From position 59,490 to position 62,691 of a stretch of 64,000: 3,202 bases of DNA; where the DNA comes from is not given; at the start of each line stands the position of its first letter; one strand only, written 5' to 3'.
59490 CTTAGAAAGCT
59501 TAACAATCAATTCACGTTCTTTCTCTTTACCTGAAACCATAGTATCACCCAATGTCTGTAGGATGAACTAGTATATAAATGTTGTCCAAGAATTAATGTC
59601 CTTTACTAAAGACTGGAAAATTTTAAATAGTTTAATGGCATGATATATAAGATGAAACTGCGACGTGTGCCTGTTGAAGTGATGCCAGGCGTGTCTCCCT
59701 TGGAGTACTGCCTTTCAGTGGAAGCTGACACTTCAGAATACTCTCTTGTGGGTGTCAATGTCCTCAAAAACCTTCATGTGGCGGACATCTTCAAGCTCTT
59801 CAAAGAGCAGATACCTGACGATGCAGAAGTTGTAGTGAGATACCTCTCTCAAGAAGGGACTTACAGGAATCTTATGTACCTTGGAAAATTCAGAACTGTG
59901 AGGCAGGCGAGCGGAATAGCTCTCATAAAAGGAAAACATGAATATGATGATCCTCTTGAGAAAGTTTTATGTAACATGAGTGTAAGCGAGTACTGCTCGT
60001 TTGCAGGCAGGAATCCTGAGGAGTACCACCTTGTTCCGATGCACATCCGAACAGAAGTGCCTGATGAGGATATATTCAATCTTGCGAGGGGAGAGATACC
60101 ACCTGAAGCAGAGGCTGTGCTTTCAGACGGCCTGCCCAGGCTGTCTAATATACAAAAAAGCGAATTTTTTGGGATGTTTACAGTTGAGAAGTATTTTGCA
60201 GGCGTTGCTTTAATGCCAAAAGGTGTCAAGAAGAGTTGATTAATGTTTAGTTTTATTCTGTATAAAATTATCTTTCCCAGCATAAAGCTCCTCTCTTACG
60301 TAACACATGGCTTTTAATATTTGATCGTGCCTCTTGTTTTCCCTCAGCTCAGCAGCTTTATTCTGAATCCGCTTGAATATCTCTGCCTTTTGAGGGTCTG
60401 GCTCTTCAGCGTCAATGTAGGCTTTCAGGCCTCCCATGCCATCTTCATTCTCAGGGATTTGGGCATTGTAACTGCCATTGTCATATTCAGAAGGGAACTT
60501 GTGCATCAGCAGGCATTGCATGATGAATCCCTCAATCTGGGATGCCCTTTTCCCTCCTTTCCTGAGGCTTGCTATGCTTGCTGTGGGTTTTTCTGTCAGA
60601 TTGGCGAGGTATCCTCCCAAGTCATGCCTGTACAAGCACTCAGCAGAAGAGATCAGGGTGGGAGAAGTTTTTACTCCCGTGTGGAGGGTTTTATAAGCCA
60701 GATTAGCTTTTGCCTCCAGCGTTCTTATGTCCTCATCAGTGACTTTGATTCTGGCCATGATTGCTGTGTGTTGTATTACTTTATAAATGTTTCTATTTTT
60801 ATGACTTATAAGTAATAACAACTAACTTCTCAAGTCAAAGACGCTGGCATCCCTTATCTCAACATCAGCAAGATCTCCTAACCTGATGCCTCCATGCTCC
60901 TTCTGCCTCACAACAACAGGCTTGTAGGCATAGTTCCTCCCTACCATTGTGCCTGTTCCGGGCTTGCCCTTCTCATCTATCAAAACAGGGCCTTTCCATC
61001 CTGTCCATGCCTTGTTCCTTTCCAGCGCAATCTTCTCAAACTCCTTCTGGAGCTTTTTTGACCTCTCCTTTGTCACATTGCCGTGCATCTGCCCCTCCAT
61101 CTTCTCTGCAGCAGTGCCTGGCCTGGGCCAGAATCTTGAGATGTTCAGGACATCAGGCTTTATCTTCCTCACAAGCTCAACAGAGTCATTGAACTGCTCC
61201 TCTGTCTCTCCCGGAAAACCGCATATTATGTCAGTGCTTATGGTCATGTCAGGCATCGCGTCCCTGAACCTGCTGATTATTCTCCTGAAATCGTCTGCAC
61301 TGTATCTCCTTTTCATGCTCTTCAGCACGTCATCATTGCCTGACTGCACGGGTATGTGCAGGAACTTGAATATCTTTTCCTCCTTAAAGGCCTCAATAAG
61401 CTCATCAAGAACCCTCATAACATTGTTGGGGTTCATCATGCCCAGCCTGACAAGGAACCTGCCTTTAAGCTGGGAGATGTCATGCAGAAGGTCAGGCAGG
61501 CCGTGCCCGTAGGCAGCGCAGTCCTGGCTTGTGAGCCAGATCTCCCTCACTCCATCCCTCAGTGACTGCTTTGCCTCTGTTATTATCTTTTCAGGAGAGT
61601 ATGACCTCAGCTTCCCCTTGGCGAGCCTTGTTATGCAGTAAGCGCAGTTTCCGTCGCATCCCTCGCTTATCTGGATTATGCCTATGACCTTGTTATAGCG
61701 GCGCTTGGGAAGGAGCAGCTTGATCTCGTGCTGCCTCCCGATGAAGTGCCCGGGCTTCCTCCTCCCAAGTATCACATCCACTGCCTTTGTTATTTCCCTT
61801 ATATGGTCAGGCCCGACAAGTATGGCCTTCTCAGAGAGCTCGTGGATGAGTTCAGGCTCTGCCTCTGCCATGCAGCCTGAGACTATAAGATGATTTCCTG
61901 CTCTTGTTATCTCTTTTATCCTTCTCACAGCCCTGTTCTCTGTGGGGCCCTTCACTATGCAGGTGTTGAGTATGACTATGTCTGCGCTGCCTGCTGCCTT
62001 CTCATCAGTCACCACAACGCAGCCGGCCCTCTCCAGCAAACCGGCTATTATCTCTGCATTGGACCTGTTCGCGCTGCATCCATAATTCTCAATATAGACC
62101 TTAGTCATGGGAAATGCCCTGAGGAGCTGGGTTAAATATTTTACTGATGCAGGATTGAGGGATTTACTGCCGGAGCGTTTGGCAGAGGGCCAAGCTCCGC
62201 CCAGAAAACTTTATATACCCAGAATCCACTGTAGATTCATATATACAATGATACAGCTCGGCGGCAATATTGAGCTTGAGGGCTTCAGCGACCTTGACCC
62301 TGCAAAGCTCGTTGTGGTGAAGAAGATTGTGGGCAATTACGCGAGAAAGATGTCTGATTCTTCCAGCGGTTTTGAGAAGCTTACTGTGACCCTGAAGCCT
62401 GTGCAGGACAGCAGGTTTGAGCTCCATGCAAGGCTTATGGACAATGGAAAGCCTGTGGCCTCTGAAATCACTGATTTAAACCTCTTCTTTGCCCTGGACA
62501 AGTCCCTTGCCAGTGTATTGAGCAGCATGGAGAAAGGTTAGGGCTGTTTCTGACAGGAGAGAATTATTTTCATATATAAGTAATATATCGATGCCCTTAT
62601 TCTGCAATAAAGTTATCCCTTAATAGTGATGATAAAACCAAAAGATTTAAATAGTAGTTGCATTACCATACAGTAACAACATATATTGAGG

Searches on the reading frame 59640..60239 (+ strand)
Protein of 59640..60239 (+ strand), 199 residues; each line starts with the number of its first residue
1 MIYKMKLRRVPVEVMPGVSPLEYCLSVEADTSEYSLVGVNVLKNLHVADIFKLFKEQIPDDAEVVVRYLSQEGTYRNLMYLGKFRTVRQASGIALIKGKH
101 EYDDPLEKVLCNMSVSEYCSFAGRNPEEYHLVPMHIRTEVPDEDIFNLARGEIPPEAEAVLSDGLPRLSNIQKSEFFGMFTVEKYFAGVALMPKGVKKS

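Call 72: find_encoding_contigs(protein=window:59640-60239:+, flank=10000, max_places=4)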
Protein window:59640-60239:+ (199 aa): no gene with exactly this product is on record in the collection.

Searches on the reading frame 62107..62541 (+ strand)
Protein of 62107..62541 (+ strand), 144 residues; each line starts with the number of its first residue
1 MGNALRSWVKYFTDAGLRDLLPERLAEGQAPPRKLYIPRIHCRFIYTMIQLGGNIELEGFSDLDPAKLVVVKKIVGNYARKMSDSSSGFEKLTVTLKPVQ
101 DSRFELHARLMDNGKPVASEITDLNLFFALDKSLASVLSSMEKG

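Call 71: find_encoding_contigs(protein=window:62107-62541:+, flank=10000, max_places=4)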
Protein window:62107-62541:+ (144 aa): no gene with exactly this product is on record in the collection.
